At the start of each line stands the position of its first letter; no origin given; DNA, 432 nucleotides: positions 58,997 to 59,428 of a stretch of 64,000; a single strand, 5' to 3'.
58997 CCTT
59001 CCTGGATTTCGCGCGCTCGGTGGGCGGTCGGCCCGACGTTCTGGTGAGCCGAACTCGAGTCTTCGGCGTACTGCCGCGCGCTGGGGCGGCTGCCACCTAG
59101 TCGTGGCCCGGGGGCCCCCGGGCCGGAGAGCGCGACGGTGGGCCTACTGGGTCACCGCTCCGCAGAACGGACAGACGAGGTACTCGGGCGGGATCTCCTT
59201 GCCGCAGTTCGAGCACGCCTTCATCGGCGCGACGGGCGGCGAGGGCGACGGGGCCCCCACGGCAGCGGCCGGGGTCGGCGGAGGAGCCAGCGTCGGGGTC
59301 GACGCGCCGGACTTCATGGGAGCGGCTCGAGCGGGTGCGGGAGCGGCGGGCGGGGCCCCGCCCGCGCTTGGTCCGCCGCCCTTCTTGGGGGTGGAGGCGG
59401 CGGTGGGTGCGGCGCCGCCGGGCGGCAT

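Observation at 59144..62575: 1143 aa surface glycoprotein whose cytoplasmic tail carries three zinc ribbons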

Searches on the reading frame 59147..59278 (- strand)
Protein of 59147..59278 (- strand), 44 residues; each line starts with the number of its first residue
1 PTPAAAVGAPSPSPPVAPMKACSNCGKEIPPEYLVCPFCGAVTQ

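Call 68: search_protein_families(library=pfam, proteins=[window:59147-59278:-], max_evalue=10)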
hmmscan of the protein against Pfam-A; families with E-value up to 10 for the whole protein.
window:59147-59278:- (44 aa): 28 families (the best 25 are shown)
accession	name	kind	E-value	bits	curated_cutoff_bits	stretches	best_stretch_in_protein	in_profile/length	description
PF13240.11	Zn_Ribbon_1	-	2.6e-07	30.6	25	1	22-41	2-21/23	zinc-ribbon domain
PF13248.11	Zn_ribbon_3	-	2.5e-05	24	27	1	18-42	1-25/26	zinc-ribbon domain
PF12773.13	DZR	-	8.4e-05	23.1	27.3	1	19-40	24-45/45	Double zinc ribbon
PF17032.10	Zn_ribbon_15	-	0.00015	23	28.9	1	19-40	52-73/73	zinc-ribbon family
PF08792.16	A2L_zn_ribbon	-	0.00041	20.4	22.9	1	33-44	21-32/33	A2L zinc ribbon domain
PF24460.1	DUF7575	-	0.011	15.5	28.5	1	20-40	4-24/28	Domain of unknown function (DUF7575)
PF01258.23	zf-dskA_traR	-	0.015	15.8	24.9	1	22-34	6-18/36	Prokaryotic dksA/traR C4-type zinc finger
PF24463.1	DUF7577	-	0.019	15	28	2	34-41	3-10/27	Domain of unknown function (DUF7577)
PF12172.15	zf-ChsH2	-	0.028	14.7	23.2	1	21-41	13-33/37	ChsH2, rubredoxin-like zinc ribbon domain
PF25207.1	DUF7837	-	0.036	14.5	27.8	1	21-34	7-20/47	Domain of unknown function (DUF7837)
PF14149.11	YhfH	-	0.036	14.3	27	1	18-29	12-23/37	YhfH-like protein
PF14446.12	Prok-RING_1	-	0.039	14.3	29.1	1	20-42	5-29/54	Prokaryotic RING finger family 1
PF18439.7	zf_UBZ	-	0.043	13.9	25.6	1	21-32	4-15/32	Ubiquitin-Binding Zinc Finger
PF10571.15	UPF0547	-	0.046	14.3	29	1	20-40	1-21/26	Uncharacterised protein family UPF0547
PF09297.16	Zn_ribbon_NUD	-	0.048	13.8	24.8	1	35-44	5-14/32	NADH pyrophosphatase zinc ribbon domain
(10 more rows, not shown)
